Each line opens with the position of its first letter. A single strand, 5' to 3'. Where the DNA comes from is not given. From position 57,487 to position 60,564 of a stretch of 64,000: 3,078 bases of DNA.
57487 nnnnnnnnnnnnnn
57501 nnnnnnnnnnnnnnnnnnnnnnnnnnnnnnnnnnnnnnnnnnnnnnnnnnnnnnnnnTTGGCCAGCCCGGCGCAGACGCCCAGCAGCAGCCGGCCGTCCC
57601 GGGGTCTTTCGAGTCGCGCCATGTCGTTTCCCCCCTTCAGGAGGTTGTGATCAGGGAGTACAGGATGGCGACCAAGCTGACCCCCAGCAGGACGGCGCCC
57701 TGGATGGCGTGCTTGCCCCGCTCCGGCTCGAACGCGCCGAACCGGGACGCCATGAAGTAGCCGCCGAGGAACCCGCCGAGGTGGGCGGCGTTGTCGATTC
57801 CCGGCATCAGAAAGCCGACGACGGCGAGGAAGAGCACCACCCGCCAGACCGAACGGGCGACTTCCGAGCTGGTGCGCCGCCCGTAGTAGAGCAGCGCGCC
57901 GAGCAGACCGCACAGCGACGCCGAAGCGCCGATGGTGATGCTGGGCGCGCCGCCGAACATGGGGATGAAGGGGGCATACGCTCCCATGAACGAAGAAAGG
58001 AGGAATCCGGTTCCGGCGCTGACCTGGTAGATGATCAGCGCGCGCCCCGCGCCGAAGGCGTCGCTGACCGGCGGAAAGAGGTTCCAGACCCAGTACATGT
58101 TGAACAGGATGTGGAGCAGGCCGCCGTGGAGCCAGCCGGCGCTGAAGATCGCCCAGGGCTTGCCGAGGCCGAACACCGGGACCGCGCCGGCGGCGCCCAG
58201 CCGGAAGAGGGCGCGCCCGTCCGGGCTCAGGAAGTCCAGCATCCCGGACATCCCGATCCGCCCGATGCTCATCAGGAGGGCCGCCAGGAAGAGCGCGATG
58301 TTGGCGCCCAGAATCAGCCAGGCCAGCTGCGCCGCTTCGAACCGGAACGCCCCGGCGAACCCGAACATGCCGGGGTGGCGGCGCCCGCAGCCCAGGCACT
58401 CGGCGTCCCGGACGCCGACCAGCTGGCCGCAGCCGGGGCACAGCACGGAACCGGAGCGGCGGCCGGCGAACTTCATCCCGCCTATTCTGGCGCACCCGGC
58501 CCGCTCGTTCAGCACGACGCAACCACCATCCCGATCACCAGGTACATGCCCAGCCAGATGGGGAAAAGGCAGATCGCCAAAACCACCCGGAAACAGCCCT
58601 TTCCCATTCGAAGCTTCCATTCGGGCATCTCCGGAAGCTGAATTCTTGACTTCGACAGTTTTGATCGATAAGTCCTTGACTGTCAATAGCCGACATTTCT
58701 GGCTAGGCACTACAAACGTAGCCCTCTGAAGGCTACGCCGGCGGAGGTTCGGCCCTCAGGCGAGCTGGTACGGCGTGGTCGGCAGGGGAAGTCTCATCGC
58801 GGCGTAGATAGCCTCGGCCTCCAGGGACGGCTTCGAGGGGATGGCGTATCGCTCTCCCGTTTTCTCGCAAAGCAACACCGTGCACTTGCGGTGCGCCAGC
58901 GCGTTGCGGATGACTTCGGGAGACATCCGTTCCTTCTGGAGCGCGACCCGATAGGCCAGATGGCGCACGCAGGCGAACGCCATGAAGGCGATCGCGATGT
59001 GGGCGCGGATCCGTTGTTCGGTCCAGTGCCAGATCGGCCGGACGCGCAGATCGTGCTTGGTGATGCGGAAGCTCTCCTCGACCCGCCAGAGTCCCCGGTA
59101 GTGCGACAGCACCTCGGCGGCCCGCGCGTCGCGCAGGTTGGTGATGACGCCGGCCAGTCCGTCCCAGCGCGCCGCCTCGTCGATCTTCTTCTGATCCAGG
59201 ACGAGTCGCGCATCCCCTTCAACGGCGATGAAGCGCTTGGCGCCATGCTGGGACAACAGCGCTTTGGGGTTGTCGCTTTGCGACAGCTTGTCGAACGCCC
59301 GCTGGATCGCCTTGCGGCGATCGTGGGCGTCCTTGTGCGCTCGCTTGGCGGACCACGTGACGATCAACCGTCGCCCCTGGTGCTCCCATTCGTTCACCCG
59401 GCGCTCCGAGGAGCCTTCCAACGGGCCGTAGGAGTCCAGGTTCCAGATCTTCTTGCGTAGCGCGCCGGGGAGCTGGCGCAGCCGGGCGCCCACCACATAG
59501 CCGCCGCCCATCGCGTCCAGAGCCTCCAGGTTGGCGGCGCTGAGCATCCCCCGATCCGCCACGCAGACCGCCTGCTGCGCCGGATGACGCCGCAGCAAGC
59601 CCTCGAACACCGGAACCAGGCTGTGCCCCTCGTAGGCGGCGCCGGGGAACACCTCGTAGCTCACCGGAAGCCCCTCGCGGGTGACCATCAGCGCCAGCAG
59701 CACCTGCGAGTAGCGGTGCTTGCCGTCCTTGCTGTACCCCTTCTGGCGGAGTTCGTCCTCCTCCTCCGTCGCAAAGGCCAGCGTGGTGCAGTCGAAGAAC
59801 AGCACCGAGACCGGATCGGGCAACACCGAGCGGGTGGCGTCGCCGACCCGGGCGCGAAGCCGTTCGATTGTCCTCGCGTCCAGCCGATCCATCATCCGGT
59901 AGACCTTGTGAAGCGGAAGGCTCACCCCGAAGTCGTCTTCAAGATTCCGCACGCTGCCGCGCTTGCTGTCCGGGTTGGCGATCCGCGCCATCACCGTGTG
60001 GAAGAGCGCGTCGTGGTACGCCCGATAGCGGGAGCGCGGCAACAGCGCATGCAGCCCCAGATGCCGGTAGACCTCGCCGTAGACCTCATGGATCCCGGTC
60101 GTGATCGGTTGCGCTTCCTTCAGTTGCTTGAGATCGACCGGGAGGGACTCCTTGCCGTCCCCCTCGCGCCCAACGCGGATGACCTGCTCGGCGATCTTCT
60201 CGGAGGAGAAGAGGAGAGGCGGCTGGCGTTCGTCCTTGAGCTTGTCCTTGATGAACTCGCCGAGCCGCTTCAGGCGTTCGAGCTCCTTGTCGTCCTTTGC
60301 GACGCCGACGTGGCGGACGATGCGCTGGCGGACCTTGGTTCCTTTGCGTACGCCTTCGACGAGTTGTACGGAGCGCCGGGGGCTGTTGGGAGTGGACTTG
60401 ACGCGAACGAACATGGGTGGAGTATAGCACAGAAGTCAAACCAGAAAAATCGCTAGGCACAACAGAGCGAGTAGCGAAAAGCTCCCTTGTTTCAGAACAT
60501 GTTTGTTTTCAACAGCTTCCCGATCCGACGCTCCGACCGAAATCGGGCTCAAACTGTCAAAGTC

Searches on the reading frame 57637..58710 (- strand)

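Call 91: search_protein_families(library=pfam, proteins=[window:57637-58710:-], max_evalue=0.001)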
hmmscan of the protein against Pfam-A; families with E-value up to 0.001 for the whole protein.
window:57637-58710:- (357 aa): 1 family
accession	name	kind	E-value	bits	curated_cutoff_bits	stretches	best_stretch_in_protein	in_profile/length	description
PF01694.28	Rhomboid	-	2.5e-22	80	22.6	1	184-322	3-138/143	Rhomboid domain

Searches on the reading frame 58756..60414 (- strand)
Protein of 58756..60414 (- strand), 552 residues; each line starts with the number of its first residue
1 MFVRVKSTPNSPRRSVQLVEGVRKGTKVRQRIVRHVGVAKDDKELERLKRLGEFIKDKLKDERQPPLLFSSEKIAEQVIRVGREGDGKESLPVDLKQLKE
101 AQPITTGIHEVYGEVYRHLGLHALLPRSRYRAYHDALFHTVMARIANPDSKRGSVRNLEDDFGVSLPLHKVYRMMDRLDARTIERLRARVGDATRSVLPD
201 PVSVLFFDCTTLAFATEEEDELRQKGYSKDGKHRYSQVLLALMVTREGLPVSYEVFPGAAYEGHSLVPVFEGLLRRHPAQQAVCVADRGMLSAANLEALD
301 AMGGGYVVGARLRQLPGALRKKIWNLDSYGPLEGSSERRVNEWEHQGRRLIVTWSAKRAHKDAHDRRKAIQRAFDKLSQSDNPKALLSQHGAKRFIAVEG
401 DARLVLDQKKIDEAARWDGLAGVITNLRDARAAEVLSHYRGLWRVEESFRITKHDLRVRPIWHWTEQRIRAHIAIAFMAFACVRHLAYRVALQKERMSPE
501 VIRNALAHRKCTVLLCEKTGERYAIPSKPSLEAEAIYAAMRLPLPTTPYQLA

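Call 91: search_protein_families(library=pfam, proteins=[window:58756-60414:-], max_evalue=0.001)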
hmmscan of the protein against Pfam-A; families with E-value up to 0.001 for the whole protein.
window:58756-60414:- (552 aa): 1 family
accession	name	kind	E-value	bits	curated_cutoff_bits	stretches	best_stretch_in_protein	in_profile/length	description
PF01609.27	DDE_Tnp_1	-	3.4e-15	56.8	23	1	204-479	6-197/200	Transposase DDE domain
